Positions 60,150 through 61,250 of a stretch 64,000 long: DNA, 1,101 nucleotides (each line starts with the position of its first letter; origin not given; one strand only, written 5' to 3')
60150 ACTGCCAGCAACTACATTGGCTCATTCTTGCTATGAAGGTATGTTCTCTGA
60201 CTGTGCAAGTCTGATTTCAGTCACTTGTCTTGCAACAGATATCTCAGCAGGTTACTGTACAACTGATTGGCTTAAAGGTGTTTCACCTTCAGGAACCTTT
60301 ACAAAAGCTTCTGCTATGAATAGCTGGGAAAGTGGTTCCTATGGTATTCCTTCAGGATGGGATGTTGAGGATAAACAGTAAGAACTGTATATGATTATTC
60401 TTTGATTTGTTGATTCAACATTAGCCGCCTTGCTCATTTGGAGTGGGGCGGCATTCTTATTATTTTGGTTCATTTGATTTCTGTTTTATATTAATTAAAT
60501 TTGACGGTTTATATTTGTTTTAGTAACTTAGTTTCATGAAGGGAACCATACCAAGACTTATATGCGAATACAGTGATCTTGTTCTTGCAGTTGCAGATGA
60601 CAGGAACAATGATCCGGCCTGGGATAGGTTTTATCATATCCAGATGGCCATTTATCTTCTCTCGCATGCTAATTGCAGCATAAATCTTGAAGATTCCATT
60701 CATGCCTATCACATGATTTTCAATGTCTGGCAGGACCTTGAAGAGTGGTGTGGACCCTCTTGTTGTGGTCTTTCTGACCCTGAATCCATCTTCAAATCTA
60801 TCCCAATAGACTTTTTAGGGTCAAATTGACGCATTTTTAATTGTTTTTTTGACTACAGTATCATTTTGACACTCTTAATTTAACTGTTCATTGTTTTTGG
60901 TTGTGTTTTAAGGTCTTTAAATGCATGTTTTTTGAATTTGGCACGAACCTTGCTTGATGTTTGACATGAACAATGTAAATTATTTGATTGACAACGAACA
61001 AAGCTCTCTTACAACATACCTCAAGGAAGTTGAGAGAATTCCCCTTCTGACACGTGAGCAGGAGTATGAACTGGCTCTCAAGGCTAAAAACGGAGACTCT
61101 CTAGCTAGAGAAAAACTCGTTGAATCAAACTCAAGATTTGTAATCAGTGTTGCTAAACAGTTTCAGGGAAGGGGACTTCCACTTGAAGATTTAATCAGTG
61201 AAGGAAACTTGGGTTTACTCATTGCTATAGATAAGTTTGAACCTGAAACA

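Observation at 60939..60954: Perfect sigma-54 promoter directly 5' of an RpoS/RpoD-like sigma factor gene: a Borrelia-type bEBP to RpoN to alternative-sigma cascade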

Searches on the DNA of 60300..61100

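Call 59: search_rna_families(source=window, start=60300, end=61100, threshold=evalue, max_evalue=1)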
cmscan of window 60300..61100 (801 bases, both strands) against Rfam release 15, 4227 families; matches with E-value up to 1: 3.
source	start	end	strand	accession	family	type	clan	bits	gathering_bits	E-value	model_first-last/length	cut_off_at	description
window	60407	60457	+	RF01813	rdlD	Gene; antitoxin;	-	20.5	50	0.18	1-66/66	no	rdlD antitoxin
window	60978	61040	+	RF01153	sn3060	Gene; snRNA; snoRNA; CD-box;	-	17.9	45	0.84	1-67/67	no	Small nucleolar RNA sn3060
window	60628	60718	+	RF01185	snR75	Gene; snRNA; snoRNA; CD-box;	CL00045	16.1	40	0.93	1-88/88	no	Small nucleolar RNA snR75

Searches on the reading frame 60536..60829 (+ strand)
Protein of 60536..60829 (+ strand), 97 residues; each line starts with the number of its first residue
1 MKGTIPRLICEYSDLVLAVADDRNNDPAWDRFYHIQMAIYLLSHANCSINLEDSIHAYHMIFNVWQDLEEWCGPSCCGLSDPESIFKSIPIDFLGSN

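Call 8: search_protein_families(library=ncbifam, proteins=[window:60536-60829:+])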
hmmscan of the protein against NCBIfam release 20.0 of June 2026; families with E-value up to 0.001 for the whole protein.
window:60536-60829:+ (97 aa): 0 families

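Call 54: search_protein_families(library=pfam, max_evalue=0.1, proteins=[window:60536-60826:+])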
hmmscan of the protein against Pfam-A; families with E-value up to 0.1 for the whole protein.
seq(97 aa): 0 families

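Call 65: find_homologous_proteins(query=window:60536-60826:+, max_evalue=0.001)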
Query window:60536-60826:+ (97 aa): 2 proteins with E <= 0.001 among 3 candidates.
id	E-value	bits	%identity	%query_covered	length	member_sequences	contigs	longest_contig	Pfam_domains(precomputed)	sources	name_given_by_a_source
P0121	2.0e-55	203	90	100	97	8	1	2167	-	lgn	-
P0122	1.3e-51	191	86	100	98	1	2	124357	-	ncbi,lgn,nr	ncbi:MAG: hypothetical protein K6F82_06475 [Sphaerochaetaceae bacterium]|nr:hypothetical protein [Sp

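Call 72: predict_structure(alignment_id=A3)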
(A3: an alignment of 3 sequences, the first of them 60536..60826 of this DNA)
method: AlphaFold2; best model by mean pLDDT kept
length: 97 residues; sequences in the alignment: 3
mean_pLDDT: 53.4   pTM: 0.36
mean pLDDT of the five models: 53.4, 50.9, 50.8, 50.7, 49.1
residues with pLDDT >= 90: 0; 70-90: 0; 50-70: 62; < 50: 35
segments of 3 or more residues with pLDDT < 50: 1-21, 76-79, 89-97
pLDDT, mean of each block of 10 residues (from residue 1): 44 47 53 58 56 64 64 53 54 35
secondary structure, 60 per line:
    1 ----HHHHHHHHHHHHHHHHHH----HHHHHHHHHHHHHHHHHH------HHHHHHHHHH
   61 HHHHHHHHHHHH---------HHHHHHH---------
elements in order: H5-22 H27-44 H51-72 H82-88
